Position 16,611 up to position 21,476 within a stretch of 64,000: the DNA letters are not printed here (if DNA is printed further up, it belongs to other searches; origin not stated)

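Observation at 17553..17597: Dispersed 15-nt palindromic-core mini-repeat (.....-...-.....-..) inserted in-frame in at least five ORFs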

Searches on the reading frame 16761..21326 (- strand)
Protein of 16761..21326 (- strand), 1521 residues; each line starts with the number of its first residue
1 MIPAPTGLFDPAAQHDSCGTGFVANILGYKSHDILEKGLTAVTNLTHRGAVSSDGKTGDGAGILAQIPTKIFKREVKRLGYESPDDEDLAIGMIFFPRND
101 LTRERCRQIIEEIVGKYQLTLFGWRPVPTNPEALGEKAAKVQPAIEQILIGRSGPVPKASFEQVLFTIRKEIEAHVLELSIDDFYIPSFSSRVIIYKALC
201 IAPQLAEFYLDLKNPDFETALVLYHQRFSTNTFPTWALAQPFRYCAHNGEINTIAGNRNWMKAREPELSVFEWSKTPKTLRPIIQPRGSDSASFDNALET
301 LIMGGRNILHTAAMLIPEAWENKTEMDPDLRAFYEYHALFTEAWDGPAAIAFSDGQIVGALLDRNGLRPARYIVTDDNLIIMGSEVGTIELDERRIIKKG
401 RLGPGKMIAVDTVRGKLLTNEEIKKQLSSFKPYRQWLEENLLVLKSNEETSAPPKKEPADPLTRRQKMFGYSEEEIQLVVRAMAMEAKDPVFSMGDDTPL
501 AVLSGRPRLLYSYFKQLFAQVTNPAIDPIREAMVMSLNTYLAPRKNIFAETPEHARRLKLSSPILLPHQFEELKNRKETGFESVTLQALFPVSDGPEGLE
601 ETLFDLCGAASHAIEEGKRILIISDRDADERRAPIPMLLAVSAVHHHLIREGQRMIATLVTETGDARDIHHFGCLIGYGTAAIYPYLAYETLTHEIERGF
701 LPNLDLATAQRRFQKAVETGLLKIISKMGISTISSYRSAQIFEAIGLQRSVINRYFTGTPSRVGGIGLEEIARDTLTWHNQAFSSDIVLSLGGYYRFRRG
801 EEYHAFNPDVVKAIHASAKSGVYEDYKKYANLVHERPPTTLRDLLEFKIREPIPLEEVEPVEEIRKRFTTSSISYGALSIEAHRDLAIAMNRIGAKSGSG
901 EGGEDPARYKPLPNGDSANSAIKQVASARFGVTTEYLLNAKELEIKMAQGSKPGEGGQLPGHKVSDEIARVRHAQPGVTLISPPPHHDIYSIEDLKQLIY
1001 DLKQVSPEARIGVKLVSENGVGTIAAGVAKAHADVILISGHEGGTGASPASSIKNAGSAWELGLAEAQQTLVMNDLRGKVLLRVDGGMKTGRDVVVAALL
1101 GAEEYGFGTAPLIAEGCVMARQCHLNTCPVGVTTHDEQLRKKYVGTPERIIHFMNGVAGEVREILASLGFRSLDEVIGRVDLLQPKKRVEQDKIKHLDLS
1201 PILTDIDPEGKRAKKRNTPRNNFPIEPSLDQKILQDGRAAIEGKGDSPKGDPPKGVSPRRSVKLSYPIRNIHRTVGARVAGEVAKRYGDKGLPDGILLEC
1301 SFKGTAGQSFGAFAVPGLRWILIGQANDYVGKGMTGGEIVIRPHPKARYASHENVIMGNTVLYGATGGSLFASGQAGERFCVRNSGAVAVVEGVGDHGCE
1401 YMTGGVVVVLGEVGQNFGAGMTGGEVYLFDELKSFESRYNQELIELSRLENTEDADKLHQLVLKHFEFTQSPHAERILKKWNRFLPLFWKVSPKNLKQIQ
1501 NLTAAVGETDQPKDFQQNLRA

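Call 17: search_protein_families(library=pfam, proteins=[window:16761-21326:-])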
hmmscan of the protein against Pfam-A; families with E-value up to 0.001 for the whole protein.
window:16761-21326:- (1521 aa): 4 families
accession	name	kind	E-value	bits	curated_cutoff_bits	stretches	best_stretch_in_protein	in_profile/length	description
PF00310.26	GATase_2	-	3.1e-171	570.2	19.9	1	18-436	1-420/420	Glutamine amidotransferases class-II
PF01645.23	Glu_synthase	-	6.5e-145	483.4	20.4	1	804-1170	1-368/369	Conserved region in glutamate synthase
PF04898.20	Glu_syn_central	-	1.9e-110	369.1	22.8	1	464-748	1-277/277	Glutamate synthase central domain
PF01493.24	GXGXG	-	2.1e-79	265.9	32.5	1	1267-1454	2-188/190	GXGXG motif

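Call 24: find_homologous_proteins(query=window:16761-21326:-, max_evalue=1e-100)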
Query window:16761-21326:- (1521 aa): 8000 proteins with E <= 1e-100 among 8000 candidates; the best 120 are listed.
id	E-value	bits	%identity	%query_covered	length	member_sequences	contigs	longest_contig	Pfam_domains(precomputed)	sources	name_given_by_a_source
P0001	0.0e+0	3485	100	100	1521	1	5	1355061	PF01493.26,PF00310.27,PF04898.21,PF01645.24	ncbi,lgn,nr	ncbi:MAG: glutamate synthase large subunit [Deltaproteobacteria bacterium]|nr:glutamate synthase lar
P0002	0.0e+0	2373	70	99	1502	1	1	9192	PF01493.26,PF00310.27,PF04898.21,PF01645.24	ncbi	-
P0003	0.0e+0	2289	67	99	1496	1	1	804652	PF01493.26,PF00310.27,PF04898.21,PF01645.24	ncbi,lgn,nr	ncbi:MAG: glutamate synthase large subunit [Deltaproteobacteria bacterium]|nr:glutamate synthase lar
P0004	0.0e+0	2264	67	99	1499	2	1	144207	PF01493.26,PF00310.27,PF04898.21,PF01645.24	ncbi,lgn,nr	ncbi:MAG: glutamate synthase large subunit [Deltaproteobacteria bacterium]|nr:glutamate synthase lar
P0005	0.0e+0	2183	64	99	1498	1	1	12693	PF01493.26,PF00310.27,PF04898.21,PF01645.24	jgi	jgi:glutamate synthase (NADPH/NADH) large chain/glutamate synthase (ferredoxin)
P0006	0.0e+0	2064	62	97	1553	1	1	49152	PF12728.14,PF01493.26,PF00310.27,PF04898.21,PF01645.24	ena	-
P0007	0.0e+0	2058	60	99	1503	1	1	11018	PF01493.26,PF00310.27,PF04898.21,PF01645.24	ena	-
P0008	0.0e+0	2047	61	98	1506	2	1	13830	PF01493.26,PF00310.27,PF04898.21,PF01645.24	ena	-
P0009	0.0e+0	2028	61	98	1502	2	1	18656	PF01493.26,PF00310.27,PF04898.21,PF01645.24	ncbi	-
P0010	0.0e+0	2025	61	98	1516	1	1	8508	PF01493.26,PF00310.27,PF04898.21,PF01645.24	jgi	jgi:glutamate synthase (NADPH/NADH) large chain/glutamate synthase (ferredoxin)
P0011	0.0e+0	2023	61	98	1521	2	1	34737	PF01493.26,PF00310.27,PF04898.21,PF01645.24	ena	-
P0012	0.0e+0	2020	60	98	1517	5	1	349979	PF01493.26,PF00310.27,PF04898.21,PF01645.24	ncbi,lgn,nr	ncbi:MAG TPA: glutamate synthase large subunit [Candidatus Limnocylindrales bacterium]|nr:glutamate 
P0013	0.0e+0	1999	59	99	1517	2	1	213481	PF01493.26,PF00310.27,PF04898.21,PF01645.24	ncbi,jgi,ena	-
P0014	0.0e+0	1997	60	98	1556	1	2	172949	PF12728.14,PF01493.26,PF00310.27,PF04898.21,PF01645.24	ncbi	-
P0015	0.0e+0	1996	59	98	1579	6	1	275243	PF01493.26,PF00310.27,PF04898.21,PF01645.24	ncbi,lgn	-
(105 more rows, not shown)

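Call 30: find_encoding_contigs(protein=P0001, flank=10000, max_places=5)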
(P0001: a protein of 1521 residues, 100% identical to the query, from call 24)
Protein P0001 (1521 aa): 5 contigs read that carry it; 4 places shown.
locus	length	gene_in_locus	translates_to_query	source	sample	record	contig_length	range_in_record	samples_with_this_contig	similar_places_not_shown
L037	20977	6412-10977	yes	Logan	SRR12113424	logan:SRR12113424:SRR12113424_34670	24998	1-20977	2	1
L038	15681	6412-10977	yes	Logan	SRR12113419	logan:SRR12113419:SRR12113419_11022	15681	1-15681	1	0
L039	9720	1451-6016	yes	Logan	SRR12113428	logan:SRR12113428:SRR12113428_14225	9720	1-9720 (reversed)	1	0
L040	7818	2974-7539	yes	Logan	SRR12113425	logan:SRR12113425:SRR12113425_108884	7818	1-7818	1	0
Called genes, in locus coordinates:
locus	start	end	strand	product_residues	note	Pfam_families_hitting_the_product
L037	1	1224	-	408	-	?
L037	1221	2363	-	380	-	PF03372:Exo_endo_phos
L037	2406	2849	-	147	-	-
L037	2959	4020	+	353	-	PF13207:AAA_17, PF13238:AAA_18, PF00383:dCMP_cyt_deam_1, PF14437:MafB19-deam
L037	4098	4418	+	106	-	PF13237:Fer4_10 (faint), PF14697:Fer4_21 (faint), PF12838:Fer4_7, PF13187:Fer4_9 (weak), PF13484:Fer4_16 (faint), PF00037:Fer4 (weak), PF12797:Fer4_2 (weak), PF12837:Fer4_6 (weak)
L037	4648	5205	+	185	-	PF08534:Redoxin, PF00578:AhpC-TSA, PF13905:Thioredoxin_8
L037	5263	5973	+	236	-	PF01507:PAPS_reduct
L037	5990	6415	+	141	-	-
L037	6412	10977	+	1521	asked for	PF00310:GATase_2, PF04898:Glu_syn_central, PF01645:Glu_synthase, PF01493:GXGXG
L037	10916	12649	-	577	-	PF02554:CstA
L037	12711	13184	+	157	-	PF02481:DNA_processg_A (weak), PF18306:LDcluster4, PF03641:Lysine_decarbox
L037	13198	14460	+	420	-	PF01734:Patatin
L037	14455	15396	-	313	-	PF00730:HhH-GPD, PF00633:HHH (weak), PF14815:NUDIX_4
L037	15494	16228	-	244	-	PF00117:GATase, PF07722:Peptidase_C26 (faint)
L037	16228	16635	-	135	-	PF01242:PTPS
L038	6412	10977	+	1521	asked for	PF00310:GATase_2, PF04898:Glu_syn_central, PF01645:Glu_synthase, PF01493:GXGXG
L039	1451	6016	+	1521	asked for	PF00310:GATase_2, PF04898:Glu_syn_central, PF01645:Glu_synthase, PF01493:GXGXG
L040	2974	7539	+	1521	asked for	PF00310:GATase_2, PF04898:Glu_syn_central, PF01645:Glu_synthase, PF01493:GXGXG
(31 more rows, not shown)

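Call 31: find_encoding_contigs(protein=P0002, flank=10000, max_places=2)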
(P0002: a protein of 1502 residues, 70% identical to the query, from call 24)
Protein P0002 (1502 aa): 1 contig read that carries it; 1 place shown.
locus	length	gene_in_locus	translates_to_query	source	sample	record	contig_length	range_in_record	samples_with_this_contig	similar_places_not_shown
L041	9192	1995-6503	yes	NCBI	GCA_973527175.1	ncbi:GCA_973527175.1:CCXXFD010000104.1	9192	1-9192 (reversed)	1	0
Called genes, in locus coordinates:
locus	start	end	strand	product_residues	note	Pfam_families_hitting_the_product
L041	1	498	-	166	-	?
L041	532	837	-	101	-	-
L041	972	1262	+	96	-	PF04365:BrnT_toxin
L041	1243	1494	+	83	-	PF12441:CopG_antitoxin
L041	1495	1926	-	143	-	PF00571:CBS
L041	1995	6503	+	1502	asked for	PF00310:GATase_2, PF04898:Glu_syn_central, PF01645:Glu_synthase, PF01493:GXGXG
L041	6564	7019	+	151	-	-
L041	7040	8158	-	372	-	PF22020:RlmL_1st, PF01170:UPF0020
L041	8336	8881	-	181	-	PF10543:ORF6N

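Call 32: find_encoding_contigs(protein=P0003, flank=10000, max_places=2)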
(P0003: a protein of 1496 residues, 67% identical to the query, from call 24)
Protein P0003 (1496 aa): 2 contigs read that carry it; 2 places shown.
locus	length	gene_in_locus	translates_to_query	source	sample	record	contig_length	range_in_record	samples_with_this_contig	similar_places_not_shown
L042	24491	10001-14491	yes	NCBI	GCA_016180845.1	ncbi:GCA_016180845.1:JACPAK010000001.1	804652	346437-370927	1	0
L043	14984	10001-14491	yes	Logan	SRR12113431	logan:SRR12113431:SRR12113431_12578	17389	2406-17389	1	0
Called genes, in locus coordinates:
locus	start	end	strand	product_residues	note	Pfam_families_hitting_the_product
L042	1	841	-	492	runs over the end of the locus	PF00497:SBP_bac_3, PF00528:BPD_transp_1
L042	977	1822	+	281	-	PF02737:3HCDH_N, PF03446:NAD_binding_2 (weak), PF00725:3HCDH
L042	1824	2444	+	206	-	-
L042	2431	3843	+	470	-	PF00330:Aconitase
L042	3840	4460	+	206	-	PF00694:Aconitase_C, PF27512:LeuD (weak)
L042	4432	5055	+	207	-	PF03745:DUF309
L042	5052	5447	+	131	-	PF00472:RF-1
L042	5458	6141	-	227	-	-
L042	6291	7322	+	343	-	-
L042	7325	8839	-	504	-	PF14010:PEPcase_2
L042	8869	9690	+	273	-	PF05175:MTS, PF13489:Methyltransf_23, PF01209:Ubie_methyltran, PF13847:Methyltransf_31, PF08241:Methyltransf_11, PF08242:Methyltransf_12, PF13649:Methyltransf_25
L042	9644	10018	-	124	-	PF00872:Transposase_mut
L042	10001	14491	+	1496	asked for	PF00310:GATase_2, PF04898:Glu_syn_central, PF01645:Glu_synthase, PF01493:GXGXG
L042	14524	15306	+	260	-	PF09674:DUF2400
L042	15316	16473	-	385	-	PF13173:AAA_14, PF13635:DUF4143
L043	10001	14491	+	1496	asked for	PF00310:GATase_2, PF04898:Glu_syn_central, PF01645:Glu_synthase, PF01493:GXGXG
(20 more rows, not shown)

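Call 33: find_encoding_contigs(protein=P0004, flank=10000, max_places=2)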
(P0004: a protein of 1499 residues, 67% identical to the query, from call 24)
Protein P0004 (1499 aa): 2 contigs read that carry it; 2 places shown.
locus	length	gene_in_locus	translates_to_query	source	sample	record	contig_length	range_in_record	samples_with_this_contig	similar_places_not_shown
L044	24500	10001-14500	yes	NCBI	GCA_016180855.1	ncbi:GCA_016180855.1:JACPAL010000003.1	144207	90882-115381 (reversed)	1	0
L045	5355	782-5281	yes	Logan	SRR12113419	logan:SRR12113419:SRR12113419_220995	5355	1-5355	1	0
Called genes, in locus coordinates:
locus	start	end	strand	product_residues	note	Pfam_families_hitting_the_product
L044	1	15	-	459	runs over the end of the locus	PF00749:tRNA-synt_1c, PF19269:Anticodon_2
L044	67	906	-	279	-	-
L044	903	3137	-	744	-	-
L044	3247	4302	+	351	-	PF00793:DAHP_synth_1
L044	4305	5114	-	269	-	PF01875:Memo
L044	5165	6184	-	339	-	PF02826:2-Hacid_dh_C (weak), PF03807:F420_oxidored (weak), PF07991:KARI_N, PF01450:KARI_C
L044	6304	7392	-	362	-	-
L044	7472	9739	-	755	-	-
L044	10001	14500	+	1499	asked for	PF00310:GATase_2, PF04898:Glu_syn_central, PF01645:Glu_synthase, PF01493:GXGXG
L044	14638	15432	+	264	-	PF09674:DUF2400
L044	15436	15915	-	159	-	PF08786:DcrB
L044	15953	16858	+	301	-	PF01479:S4 (weak), PF00849:PseudoU_synth_2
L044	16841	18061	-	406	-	PF09243:Rsm22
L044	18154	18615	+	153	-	PF09912:DUF2141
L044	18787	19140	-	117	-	PF03840:SecG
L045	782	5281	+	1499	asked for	PF00310:GATase_2, PF04898:Glu_syn_central, PF01645:Glu_synthase, PF01493:GXGXG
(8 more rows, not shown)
